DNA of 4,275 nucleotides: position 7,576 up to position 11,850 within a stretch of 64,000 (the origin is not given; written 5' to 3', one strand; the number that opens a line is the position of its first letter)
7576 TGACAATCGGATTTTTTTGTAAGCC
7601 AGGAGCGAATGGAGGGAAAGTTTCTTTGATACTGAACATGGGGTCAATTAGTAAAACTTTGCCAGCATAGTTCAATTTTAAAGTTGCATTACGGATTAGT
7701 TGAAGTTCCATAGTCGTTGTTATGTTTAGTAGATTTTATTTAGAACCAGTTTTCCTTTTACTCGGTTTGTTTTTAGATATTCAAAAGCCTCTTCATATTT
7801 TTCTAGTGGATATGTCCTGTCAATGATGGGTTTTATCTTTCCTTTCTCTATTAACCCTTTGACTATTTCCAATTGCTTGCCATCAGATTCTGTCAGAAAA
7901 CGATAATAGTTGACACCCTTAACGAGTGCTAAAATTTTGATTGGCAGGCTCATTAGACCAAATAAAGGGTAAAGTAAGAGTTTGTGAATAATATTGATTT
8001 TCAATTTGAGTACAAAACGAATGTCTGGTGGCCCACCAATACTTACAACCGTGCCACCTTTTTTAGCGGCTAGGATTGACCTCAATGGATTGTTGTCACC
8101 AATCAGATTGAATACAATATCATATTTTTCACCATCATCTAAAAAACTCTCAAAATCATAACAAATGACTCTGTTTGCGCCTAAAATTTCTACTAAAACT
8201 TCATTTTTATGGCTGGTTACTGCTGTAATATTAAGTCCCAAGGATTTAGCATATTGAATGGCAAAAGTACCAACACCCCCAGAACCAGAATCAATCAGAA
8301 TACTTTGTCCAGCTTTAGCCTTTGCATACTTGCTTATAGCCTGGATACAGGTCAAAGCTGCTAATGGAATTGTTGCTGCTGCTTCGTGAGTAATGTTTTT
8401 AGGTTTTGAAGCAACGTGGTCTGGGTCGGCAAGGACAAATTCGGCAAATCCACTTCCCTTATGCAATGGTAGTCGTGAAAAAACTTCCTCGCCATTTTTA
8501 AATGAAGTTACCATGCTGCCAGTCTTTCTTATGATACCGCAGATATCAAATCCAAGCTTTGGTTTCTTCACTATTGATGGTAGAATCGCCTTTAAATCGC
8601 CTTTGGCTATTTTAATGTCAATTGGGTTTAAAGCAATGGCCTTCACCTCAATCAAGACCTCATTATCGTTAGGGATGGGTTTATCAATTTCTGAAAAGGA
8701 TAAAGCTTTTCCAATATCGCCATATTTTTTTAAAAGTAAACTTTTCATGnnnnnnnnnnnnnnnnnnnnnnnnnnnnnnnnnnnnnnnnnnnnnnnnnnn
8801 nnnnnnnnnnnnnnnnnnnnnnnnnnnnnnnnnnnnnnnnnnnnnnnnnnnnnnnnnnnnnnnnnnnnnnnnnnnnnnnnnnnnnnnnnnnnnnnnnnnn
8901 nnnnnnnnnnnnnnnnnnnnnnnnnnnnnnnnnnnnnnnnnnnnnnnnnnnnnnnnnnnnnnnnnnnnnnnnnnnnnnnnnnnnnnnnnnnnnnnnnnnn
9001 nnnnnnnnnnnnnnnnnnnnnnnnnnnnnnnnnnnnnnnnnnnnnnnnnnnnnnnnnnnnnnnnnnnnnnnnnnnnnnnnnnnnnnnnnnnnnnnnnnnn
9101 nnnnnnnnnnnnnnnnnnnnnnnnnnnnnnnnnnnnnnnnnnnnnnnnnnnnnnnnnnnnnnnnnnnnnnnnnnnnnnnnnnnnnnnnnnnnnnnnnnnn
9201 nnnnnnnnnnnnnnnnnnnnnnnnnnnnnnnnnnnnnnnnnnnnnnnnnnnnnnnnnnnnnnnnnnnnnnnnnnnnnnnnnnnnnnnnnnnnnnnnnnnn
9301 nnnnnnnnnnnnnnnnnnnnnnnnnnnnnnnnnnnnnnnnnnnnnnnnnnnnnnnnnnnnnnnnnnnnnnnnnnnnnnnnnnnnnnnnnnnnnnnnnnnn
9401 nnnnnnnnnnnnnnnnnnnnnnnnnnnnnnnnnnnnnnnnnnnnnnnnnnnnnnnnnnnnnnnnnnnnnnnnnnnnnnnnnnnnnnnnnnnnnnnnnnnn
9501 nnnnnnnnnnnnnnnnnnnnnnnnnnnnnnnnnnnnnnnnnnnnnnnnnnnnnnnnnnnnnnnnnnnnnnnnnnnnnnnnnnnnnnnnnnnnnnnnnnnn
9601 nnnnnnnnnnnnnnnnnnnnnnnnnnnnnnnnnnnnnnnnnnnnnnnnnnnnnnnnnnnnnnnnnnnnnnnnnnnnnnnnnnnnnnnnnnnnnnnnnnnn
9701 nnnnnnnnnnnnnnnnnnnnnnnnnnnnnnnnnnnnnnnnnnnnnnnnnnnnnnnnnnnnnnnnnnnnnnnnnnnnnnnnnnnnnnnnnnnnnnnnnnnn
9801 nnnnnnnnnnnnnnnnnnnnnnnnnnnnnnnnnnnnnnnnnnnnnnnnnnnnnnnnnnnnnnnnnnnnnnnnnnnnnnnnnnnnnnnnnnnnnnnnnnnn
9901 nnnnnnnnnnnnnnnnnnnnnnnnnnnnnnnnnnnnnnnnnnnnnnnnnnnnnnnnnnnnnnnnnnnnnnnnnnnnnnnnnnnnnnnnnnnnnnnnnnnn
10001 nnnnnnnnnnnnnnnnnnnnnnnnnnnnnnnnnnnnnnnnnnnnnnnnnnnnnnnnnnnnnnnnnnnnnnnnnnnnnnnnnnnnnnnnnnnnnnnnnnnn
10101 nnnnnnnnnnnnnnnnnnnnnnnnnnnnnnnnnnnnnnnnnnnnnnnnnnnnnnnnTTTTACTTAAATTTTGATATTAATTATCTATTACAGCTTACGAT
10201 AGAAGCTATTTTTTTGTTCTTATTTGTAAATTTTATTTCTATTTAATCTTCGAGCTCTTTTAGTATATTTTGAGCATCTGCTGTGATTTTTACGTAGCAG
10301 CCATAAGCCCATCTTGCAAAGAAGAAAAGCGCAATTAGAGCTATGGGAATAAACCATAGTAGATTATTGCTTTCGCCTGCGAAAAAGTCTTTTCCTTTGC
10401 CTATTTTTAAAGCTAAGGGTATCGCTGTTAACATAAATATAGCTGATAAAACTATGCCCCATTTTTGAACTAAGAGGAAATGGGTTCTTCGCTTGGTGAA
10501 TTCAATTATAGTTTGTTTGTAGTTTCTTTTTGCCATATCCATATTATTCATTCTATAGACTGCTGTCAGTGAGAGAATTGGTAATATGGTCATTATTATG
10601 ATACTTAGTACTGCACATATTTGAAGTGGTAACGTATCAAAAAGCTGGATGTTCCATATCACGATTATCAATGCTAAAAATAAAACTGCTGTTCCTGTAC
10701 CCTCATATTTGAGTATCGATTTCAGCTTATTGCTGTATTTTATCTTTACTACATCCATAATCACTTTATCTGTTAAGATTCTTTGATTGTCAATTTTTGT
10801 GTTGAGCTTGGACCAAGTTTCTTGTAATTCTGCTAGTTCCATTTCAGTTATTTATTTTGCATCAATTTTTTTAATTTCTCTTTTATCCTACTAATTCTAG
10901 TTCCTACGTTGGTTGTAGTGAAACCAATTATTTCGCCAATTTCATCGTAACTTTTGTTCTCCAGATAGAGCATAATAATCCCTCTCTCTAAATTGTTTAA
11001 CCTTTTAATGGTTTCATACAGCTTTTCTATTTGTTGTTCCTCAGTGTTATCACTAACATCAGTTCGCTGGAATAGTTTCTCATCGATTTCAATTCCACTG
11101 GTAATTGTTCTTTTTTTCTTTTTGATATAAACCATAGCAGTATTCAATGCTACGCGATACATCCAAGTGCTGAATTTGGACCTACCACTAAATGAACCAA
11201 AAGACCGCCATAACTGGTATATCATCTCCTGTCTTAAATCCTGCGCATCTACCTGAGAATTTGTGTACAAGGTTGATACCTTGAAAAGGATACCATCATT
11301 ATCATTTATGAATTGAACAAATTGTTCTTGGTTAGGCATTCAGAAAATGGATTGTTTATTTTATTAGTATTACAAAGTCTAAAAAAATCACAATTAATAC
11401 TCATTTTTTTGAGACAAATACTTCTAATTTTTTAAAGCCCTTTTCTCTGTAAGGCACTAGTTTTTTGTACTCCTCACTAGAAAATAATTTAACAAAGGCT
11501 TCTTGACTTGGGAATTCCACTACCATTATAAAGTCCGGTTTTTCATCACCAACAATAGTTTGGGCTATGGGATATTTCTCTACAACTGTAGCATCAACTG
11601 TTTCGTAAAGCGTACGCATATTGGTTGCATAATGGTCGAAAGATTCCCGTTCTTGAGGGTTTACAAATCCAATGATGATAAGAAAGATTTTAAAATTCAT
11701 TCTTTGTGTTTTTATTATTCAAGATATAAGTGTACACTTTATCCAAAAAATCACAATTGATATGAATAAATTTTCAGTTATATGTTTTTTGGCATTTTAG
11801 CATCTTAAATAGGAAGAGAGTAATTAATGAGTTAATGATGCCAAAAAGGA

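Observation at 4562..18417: Recurrent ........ motif at a fixed position upstream of at least seven island genes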

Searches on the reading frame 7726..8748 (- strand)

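Call 10: search_protein_families(library=pfam, proteins=[window:7726-8748:-], max_evalue=0.01)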
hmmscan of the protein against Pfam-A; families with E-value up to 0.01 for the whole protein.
window:7726-8748:- (340 aa): 3 families
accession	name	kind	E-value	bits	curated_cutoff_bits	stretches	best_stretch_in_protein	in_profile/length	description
PF13602.12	ADH_zinc_N_2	-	1.3e-22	81.6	27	1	189-336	1-134/134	Zinc-binding dehydrogenase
PF08240.17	ADH_N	-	7.1e-12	45.9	23.5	1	28-116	2-103/104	Alcohol dehydrogenase GroES-like domain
PF00107.32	ADH_zinc_N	-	2.3e-11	44.2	31.8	1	158-241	1-92/129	Zinc-binding dehydrogenase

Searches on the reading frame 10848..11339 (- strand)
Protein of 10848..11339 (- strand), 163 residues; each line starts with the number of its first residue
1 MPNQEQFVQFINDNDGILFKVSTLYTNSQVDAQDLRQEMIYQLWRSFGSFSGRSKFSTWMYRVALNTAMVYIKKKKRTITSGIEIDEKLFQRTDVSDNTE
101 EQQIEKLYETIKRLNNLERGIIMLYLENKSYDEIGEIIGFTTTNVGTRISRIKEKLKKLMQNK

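Call 9: search_protein_families(library=pfam, proteins=[window:10848-11339:-], max_evalue=0.01)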
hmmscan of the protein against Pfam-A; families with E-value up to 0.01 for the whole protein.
window:10848-11339:- (163 aa): 3 families
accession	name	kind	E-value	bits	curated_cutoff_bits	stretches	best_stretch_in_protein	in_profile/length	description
PF04542.20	Sigma70_r2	-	6.7e-12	45.5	24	1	18-78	9-71/71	Sigma-70 region 2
PF08281.18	Sigma70_r4_2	-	2.5e-09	37.1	25.7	1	105-156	2-54/54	Sigma-70, region 4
PF04545.22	Sigma70_r4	-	0.00079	19.3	24.1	1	111-158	2-50/50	Sigma-70, region 4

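Call 14: find_encoding_contigs(protein=window:10848-11339:-, flank=3000, max_places=6)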
Protein window:10848-11339:- (163 aa): 2 contigs read that carry it; 1 place shown.
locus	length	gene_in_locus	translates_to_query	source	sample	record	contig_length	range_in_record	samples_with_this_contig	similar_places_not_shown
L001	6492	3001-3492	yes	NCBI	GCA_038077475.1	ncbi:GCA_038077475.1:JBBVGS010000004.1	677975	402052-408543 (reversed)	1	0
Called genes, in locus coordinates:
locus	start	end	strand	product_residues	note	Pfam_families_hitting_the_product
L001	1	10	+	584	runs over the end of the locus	PF07719:TPR_2 (faint), PF04397:LytTR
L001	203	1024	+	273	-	PF07045:DUF1330 (faint)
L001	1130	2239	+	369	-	PF00561:Abhydrolase_1, PF12697:Abhydrolase_6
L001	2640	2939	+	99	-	PF07045:DUF1330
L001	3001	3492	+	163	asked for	PF04542:Sigma70_r2, PF08281:Sigma70_r4_2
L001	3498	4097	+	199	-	-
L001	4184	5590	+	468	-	PF01738:DLH (faint), PF02129:Peptidase_S15, PF08840:BAAT_C (faint), PF00561:Abhydrolase_1, PF12697:Abhydrolase_6, PF00326:Peptidase_S9 (faint), PF12146:Hydrolase_4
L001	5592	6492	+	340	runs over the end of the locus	PF08240:ADH_N, PF00107:ADH_zinc_N, PF13602:ADH_zinc_N_2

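Call 15: find_homologous_proteins(query=window:10848-11339:-)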
Query window:10848-11339:- (163 aa): 1823 proteins with E <= 0.001 among 1847 candidates; the best 120 are listed.
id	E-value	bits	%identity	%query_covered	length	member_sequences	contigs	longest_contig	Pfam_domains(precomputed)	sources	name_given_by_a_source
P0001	3.9e-99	347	100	100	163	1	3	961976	PF04542.21,PF08281.19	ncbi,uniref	ncbi:sigma-70 family RNA polymerase sigma factor [Flavobacteriaceae bacterium 3-367]|uniref:RNA poly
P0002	2.4e-79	283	81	93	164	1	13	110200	PF04542.21,PF08281.19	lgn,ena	-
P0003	1.9e-78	280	80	93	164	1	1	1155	PF04542.21,PF08281.19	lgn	-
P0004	2.8e-78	279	80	93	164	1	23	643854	PF04542.21,PF08281.19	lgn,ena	-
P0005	2.9e-78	279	80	93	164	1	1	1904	PF04542.21,PF08281.19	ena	-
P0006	3.1e-78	279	80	93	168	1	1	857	PF04542.21,PF08281.19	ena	-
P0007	3.3e-78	279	80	99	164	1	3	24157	PF04542.21,PF08281.19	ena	-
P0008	7.0e-78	278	79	93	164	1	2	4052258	PF04542.21,PF08281.19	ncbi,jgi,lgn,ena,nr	nr:sigma-70 family RNA polymerase sigma factor [Allomuricauda sp.]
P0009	8.2e-78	278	79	93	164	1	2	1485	PF00196.26,PF04542.21,PF08281.19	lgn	-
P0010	3.9e-76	272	78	93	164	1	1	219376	PF04542.21,PF08281.19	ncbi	-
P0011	4.7e-76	272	79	93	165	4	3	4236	PF04542.21,PF08281.19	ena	-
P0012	1.1e-75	271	78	93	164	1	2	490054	PF04542.21,PF08281.19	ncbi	-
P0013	1.3e-75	270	78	99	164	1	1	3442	PF04542.21,PF08281.19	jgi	jgi:RNA polymerase sigma-70 factor (ECF subfamily)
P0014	3.4e-75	269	78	93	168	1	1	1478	PF04542.21,PF08281.19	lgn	-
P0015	1.2e-73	264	76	93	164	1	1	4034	PF04542.21,PF08281.19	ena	-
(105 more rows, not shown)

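Call 18: find_related_loci(query=A1, collection=genome_contigs, flank=4000)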
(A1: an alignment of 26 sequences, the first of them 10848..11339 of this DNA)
Query A1 (163 aa) in genome_contigs; peptide patterns used: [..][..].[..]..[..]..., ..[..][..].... (x = any residue, [..] = any of these).
599 stretches matched a pattern (row limit reached: there are more); 599 encode a relative of the query (tblastn E <= 1e-3); the best 80 are kept; 80 distinct loci.
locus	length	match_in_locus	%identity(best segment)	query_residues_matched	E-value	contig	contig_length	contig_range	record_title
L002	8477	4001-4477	69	1-160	1e-71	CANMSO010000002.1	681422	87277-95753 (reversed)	uncultured Aquimarina sp. isolate 2-863.fasta genome assembly, contig: NODE_2, whole genome shotgun sequence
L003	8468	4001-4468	55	1-157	1e-53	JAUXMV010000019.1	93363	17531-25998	MAG: Bacteroidales bacterium isolate C1_concoct.bin.122 C1_k141_3427, whole genome shotgun sequence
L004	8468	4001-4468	55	1-157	3e-53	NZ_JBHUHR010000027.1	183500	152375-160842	Belliella marina strain CGMCC 1.15180 velvet_auto_105_27, whole genome shotgun sequence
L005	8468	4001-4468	57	1-157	2e-53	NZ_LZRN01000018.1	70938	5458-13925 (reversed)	Gelidibacter algens strain ACAM 536 contig00018, whole genome shotgun sequence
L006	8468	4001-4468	53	1-157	8e-52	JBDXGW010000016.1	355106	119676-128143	MAG: Gillisia sp. isolate CB.55.F.D4_76_115 CB_55_F_D4_76_115_000000000016, whole genome shotgun sequence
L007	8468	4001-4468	53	1-157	6e-52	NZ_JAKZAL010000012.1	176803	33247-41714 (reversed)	Cognataquiflexum rubidum strain AIY15W NODE_12_length_176803_cov_414.686, whole genome shotgun sequence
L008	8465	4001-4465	51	1-156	2e-51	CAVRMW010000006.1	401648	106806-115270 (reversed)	MAG: uncultured Cytophagales bacterium isolate MFD01275.bin.2.201 genome assembly, contig: contig_19339, whole genome sh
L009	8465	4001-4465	49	1-156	2e-51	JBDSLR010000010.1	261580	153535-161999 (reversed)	MAG: Chitinophagaceae bacterium isolate cluster1_bin.374 k127_12390553, whole genome shotgun sequence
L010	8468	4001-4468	53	1-157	3e-51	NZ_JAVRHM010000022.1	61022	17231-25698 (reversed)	Autumnicola patrickiae strain F188 22, whole genome shotgun sequence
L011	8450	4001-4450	51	1-151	8e-51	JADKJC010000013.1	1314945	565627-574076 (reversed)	MAG: Chitinophagaceae bacterium isolate Skiv_18-Q3-R9-52_MAXAC.311 tig01148448-10-13135780, whole genome shotgun sequenc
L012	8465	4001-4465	50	1-156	2e-50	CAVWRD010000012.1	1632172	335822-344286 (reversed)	MAG: uncultured Bacteroidetes bacterium isolate MFD04967.bin.1.226 genome assembly, contig: contig_9355, whole genome sh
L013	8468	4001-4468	50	1-157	2e-49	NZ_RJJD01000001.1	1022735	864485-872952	Rufibacter latericius strain R-22-1 c-1 NODE_1_length_1022647_cov_206.653488, whole genome shotgun sequence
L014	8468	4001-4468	53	1-157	3e-49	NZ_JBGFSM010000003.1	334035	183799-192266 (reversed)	Zunongwangia sp. H14 NODE_3_length_334035_cov_137.979399, whole genome shotgun sequence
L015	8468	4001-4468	50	1-157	8e-49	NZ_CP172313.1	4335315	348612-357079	Leeuwenhoekiella sp. A16 chromosome, complete genome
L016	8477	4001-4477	49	1-160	4e-48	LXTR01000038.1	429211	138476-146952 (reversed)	Flavobacteriaceae bacterium CP2B contig-6000006, whole genome shotgun sequence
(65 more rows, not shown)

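Call 25: search_protein_families(library=ncbifam, proteins=[window:10848-11339:-], max_evalue=0.01)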
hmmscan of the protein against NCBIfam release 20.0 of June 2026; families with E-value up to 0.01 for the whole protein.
window:10848-11339:- (163 aa): 86 families (the best 25 are shown)
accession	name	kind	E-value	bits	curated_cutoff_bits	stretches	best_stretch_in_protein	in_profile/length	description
TIGR02937.1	sigma70-ECF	superfamily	1.8e-26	92.8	42.9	1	6-159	2-164/165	sigma-70 family RNA polymerase sigma factor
TIGR02954.1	Sig70_famx3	hypoth_equivalog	8.5e-20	71.2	188.5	1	3-162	14-169/170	RNA polymerase sigma-70 factor, TIGR02954 family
NF058625.1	sigma_PG0214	equivalog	7e-19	68.2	130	1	3-162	2-163/170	GFO_1088 family ECF-type sigma factor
NF007223.0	PRK09641.1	equivalog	7.9e-18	65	209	1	4-162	17-186/187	RNA polymerase sigma factor SigW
NF006930.0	PRK09415.1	subfamily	1.4e-17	64.1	198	1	18-162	29-177/179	RNA polymerase factor sigma C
NF007216.0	PRK09638.1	equivalog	5.3e-17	62.1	194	1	3-161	16-172/180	RNA polymerase sigma factor SigY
TIGR02989.1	Sig-70_gvs1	subfamily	1.6e-16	60.6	124.55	1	6-158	2-156/158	RNA polymerase sigma-70 factor, Rhodopirellula/Verrucomicrobium family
TIGR02985.1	Sig70_bacteroi1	subfamily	1.7e-16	60.8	126.4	1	6-158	2-160/162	RNA polymerase sigma-70 factor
TIGR02950.1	SigM_subfam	subfamily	3.5e-16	59.4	147.95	1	23-160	18-158/159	RNA polymerase sigma factor, SigM family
NF009168.0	PRK12515.1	subfamily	5.8e-16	58.5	236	1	26-162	43-181/189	RNA polymerase sigma factor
NF053879.1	RNAPolSigSigVBac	equivalog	6.1e-16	58.5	190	1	4-162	3-157/160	RNA polymerase sigma factor SigV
TIGR02939.1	RpoE_Sigma70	equivalog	7.7e-16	58.7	236.15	1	23-159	38-185/190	RNA polymerase sigma factor RpoE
NF009190.0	PRK12538.1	equivalog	7.7e-16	58.5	303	1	27-161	85-220/233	RNA polymerase sigma factor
TIGR02952.1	Sig70_famx2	equivalog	1.2e-15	57.8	206.45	1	25-160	31-170/170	ECF subfamily RNA polymerase sigma factor, BldN family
TIGR02948.1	SigW_bacill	equivalog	1.3e-15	58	243.1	1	17-161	30-185/187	RNA polymerase sigma factor SigW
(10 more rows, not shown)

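Call 31: find_encoding_contigs(protein=P0008, flank=10000, max_places=3)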
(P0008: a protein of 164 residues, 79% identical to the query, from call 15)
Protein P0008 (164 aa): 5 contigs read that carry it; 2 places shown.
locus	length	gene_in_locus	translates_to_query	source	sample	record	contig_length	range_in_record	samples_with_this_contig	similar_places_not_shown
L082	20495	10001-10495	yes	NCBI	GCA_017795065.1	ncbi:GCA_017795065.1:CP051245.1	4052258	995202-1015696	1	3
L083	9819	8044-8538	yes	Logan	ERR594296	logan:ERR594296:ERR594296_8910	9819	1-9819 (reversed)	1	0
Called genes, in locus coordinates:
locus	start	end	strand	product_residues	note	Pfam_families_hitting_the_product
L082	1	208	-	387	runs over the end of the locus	PF00266:Aminotran_5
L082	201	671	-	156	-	PF13420:Acetyltransf_4 (weak), PF00583:Acetyltransf_1, PF13673:Acetyltransf_10, PF13508:Acetyltransf_7, PF08445:FR47 (weak)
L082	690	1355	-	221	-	PF00485:PRK, PF02223:Thymidylate_kin (faint)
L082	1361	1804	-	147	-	-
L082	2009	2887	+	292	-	PF12146:Hydrolase_4, PF00561:Abhydrolase_1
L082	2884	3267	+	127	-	PF07883:Cupin_2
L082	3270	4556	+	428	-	PF00578:AhpC-TSA, PF08534:Redoxin, PF00085:Thioredoxin (faint), PF13905:Thioredoxin_8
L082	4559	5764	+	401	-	PF12543:DUF3738 (faint)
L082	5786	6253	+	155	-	PF00583:Acetyltransf_1, PF13673:Acetyltransf_10, PF13508:Acetyltransf_7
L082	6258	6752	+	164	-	-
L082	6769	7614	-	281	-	PF10604:Polyketide_cyc2, PF03364:Polyketide_cyc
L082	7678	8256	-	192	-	PF00027:cNMP_binding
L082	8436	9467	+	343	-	PF04945:YHS (faint)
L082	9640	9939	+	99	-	PF07045:DUF1330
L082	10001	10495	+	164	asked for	PF04542:Sigma70_r2, PF08281:Sigma70_r4_2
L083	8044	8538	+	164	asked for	PF04542:Sigma70_r2, PF08281:Sigma70_r4_2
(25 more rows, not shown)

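Call 32: find_encoding_contigs(protein=P0004, flank=10000, max_places=3)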
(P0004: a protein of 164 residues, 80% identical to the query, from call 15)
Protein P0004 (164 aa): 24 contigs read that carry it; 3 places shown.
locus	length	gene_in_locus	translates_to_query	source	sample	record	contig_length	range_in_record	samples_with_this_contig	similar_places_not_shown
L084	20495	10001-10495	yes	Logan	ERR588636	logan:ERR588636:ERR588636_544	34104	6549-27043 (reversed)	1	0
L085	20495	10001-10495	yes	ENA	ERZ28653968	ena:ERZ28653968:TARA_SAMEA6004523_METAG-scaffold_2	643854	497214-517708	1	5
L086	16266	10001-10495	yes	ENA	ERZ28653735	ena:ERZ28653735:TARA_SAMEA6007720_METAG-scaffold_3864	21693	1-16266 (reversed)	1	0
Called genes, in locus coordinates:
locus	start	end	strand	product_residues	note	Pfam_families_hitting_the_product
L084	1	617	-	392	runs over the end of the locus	PF01757:Acyl_transf_3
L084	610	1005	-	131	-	-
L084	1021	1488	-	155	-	-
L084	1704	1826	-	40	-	-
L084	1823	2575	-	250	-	-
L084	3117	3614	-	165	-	-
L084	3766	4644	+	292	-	PF12146:Hydrolase_4, PF00561:Abhydrolase_1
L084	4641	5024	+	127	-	PF05899:Cupin_3 (weak), PF07883:Cupin_2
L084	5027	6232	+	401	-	-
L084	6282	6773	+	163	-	-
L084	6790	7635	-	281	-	PF10604:Polyketide_cyc2, PF03364:Polyketide_cyc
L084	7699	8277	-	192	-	PF00027:cNMP_binding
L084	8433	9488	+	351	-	PF04945:YHS (faint)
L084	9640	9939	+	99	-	PF07045:DUF1330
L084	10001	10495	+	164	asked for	PF04542:Sigma70_r2, PF08281:Sigma70_r4_2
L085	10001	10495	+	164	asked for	PF04542:Sigma70_r2, PF08281:Sigma70_r4_2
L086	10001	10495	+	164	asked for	PF04542:Sigma70_r2, PF08281:Sigma70_r4_2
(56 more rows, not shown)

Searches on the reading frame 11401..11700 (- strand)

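Call 9: search_protein_families(library=pfam, proteins=[window:11401-11700:-], max_evalue=0.01)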
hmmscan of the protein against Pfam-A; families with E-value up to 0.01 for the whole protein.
window:11401-11700:- (99 aa): 1 family
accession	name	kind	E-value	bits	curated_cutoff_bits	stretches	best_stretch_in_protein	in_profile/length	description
PF07045.17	DUF1330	-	7.7e-11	42.7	23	1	10-90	5-85/94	Domain of unknown function (DUF1330)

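Call 25: search_protein_families(library=ncbifam, proteins=[window:11401-11700:-], max_evalue=0.01)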
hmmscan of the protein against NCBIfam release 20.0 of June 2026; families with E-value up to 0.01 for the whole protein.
window:11401-11700:- (99 aa): 0 families
